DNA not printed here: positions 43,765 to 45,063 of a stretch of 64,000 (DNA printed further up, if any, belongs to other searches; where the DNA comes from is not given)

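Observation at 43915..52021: Three tandem cyclase-family paralogs with a non-canonical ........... motif, plus a HisD-like dehydrogenase and a TRAP importer: candidate undescribed catabolic module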

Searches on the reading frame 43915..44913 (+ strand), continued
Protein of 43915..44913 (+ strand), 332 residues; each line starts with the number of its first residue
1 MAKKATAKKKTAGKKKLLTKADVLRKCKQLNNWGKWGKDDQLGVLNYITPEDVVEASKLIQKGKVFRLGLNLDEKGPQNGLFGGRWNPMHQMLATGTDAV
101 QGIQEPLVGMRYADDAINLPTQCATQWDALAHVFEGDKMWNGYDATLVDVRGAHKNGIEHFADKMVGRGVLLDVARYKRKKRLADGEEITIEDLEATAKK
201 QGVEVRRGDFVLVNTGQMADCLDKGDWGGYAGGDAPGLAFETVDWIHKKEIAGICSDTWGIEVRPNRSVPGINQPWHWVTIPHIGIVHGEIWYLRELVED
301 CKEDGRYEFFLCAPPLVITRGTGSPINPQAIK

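Call 88: search_protein_families(library=pfam, proteins=[L067:695-1630:+, L067:4945-5718:-, L067:6030-6596:-, L067:6589-7473:-, L067:7595-8692:+, L067:8701-9495:+, L067:10952-12169:+, L067:12191-14578:-, L067:16441-17316:+, L067:17324-18196:-], max_evalue=0.00001)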
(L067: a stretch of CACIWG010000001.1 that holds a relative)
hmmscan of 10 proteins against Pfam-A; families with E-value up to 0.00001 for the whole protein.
L067:695-1630:+ (311 aa): 2 families
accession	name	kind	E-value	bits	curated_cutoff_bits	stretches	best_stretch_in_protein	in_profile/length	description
PF03466.25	LysR_substrate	-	3e-24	86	28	1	90-291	3-202/209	LysR substrate binding domain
PF00126.33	HTH_1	-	1.5e-18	66.9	26.6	1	5-64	1-60/60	Bacterial regulatory helix-turn-helix protein, lysR family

L067:4945-5718:- (257 aa): 1 family
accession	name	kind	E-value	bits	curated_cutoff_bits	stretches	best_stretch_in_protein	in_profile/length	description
PF04199.19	Cyclase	-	4.5e-32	111.6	23.1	1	5-185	1-142/142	Putative cyclase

L067:6030-6596:- (188 aa): 0 families

L067:6589-7473:- (294 aa): 2 families
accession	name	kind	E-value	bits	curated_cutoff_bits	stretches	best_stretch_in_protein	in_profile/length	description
PF03446.21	NAD_binding_2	-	2e-29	103.1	21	1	6-163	1-161/161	NAD binding domain of 6-phosphogluconate dehydrogenase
PF14833.11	NAD_binding_11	-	4.7e-21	75.7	30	1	166-287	1-122/122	NAD-binding of NADP-dependent 3-hydroxyisobutyrate dehydrogenase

L067:7595-8692:+ (365 aa): 1 family
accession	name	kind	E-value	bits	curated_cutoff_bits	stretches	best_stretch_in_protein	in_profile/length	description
PF00296.26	Bac_luciferase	-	5.7e-39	134.7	27.9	1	1-320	1-309/314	Luciferase-like monooxygenase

L067:8701-9495:+ (264 aa): 3 families
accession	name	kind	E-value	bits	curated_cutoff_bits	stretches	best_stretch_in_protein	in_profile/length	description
PF00561.26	Abhydrolase_1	-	8.8e-27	94.8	25.8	1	24-252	2-245/245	alpha/beta hydrolase fold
PF12146.15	Hydrolase_4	-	5.4e-13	49.2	27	1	46-250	29-237/239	Serine aminopeptidase, S33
PF12697.13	Abhydrolase_6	-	1.1e-11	46.3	26.3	1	25-255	1-214/217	Alpha/beta hydrolase family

L067:10952-12169:+ (405 aa): 1 family
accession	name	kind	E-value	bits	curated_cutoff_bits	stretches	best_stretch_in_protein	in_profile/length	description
PF22607.2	FAD_binding-like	-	3.1e-24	85.8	27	1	161-289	1-130/130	FAD binding domain-like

L067:12191-14578:- (795 aa): 3 families
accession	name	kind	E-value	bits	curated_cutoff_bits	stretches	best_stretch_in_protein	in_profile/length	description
PF20256.3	MoCoBD_2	-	2e-74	251.1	27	1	441-730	2-283/283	Molybdopterin cofactor-binding domain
PF02738.23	MoCoBD_1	-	1.5e-61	208.1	27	1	165-413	1-244/244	Molybdopterin cofactor-binding domain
PF01315.27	Ald_Xan_dh_C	-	9.9e-31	106.7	31.3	1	35-148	2-109/110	Aldehyde oxidase and xanthine dehydrogenase, a/b hammerhead domain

L067:16441-17316:+ (291 aa): 1 family
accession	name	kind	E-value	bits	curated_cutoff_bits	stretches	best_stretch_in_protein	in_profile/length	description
PF01522.26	Polysacc_deac_1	-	6.7e-09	36.2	23.1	1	68-175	15-124/124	Polysaccharide deacetylase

L067:17324-18196:- (290 aa): 1 family
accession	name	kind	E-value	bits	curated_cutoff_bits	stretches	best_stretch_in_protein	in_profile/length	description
PF00294.29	PfkB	-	1.4e-42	146.6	25.8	1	1-280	1-300/302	pfkB family carbohydrate kinase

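Call 98: predict_structure(alignment_id=A2)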
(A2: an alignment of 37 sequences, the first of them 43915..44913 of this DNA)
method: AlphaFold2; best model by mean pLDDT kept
length: 332 residues; sequences in the alignment: 37
mean_pLDDT: 69.0   pTM: 0.78
mean pLDDT of the five models: 69.0, 68.0, 64.2, 63.9, 62.6
residues with pLDDT >= 90: 92; 70-90: 83; 50-70: 60; < 50: 97
segments of 3 or more residues with pLDDT < 50: 1-13, 73-75, 77-135, 137-142, 147-153, 318-323
pLDDT, mean of each block of 10 residues (from residue 1): 46 64 83 76 86 96 85 48 38 32 28 25 38 45 50 51 86 97 88 97 97 92 75 73 91 82 60 58 70 91 97 64 64 95
secondary structure, 60 per line:
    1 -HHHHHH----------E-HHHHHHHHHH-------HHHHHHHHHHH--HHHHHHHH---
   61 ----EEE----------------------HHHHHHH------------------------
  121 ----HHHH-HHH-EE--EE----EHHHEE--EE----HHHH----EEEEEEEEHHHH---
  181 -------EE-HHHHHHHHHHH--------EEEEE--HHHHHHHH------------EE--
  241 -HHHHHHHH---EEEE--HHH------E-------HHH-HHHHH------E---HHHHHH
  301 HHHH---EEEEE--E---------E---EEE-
elements in order: H2-7 H20-29 H37-47 H50-57 E65-67 H90-96 H125-128 H158-161 E166-173 H174-177 H191-201 E210-214 H217-224 H242-249 E253-256 H280-284 H295-304 E308-312 E329-331

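Call 100: fold_search(model_id=the predicted structure, library=pdb)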
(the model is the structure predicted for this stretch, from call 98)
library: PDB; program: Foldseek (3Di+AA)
matches with E <= 10: 132; with E <= 0.001: 23
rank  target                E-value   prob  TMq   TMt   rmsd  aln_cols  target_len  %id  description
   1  5ibz_D                1.8e-24  1.00  0.66  0.73   9.6       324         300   37  Crystal structure of a novel cyclase (pfam04199). (released 2017-08-09)
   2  5ibz_C                2.2e-24  1.00  0.66  0.73  10.2       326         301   37  Crystal structure of a novel cyclase (pfam04199). (released 2017-08-09)
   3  5ibz_B                3.0e-24  1.00  0.66  0.71  10.3       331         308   36  Crystal structure of a novel cyclase (pfam04199). (released 2017-08-09)
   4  5ibz_A                1.1e-23  1.00  0.67  0.72   9.7       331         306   36  Crystal structure of a novel cyclase (pfam04199). (released 2017-08-09)
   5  4m8d_B                2.9e-07  1.00  0.37  0.46   4.0       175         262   19  Crystal structure of an isatin hydrolase bound to product analogue thioisatinate (released 2014-06-18)
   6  5nna_D                3.5e-07  1.00  0.37  0.46   3.5       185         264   22  Isatin hydrolase A (IHA) from Labrenzia aggregata bound to benzyl benzoate (released 2018-05-16)
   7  5nna_A                4.8e-07  1.00  0.36  0.45   4.2       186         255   22  Isatin hydrolase A (IHA) from Labrenzia aggregata bound to benzyl benzoate (released 2018-05-16)
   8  4m8d_A                6.6e-07  1.00  0.37  0.46   3.8       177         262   20  Crystal structure of an isatin hydrolase bound to product analogue thioisatinate (released 2014-06-18)
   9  5nna_B                8.5e-07  1.00  0.38  0.48   3.4       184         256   22  Isatin hydrolase A (IHA) from Labrenzia aggregata bound to benzyl benzoate (released 2018-05-16)
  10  5nna_C                1.1e-06  1.00  0.45  0.56   8.1       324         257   18  Isatin hydrolase A (IHA) from Labrenzia aggregata bound to benzyl benzoate (released 2018-05-16)
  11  5nmp_D                1.4e-06  1.00  0.39  0.48   3.7       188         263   19  Isatin hydrolase A (IHA) from Ralstonia solanacearum (released 2018-05-16)
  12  4j0n_A                1.4e-06  1.00  0.36  0.44   4.3       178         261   18  Crystal structure of a manganese dependent isatin hydrolase (released 2013-02-20)
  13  4m8d_D                1.9e-06  1.00  0.35  0.43   4.3       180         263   20  Crystal structure of an isatin hydrolase bound to product analogue thioisatinate (released 2014-06-18)
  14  5nmp_B                4.8e-06  1.00  0.40  0.50   3.7       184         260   20  Isatin hydrolase A (IHA) from Ralstonia solanacearum (released 2018-05-16)
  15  5nmp_G                5.8e-06  1.00  0.41  0.51   4.6       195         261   20  Isatin hydrolase A (IHA) from Ralstonia solanacearum (released 2018-05-16)
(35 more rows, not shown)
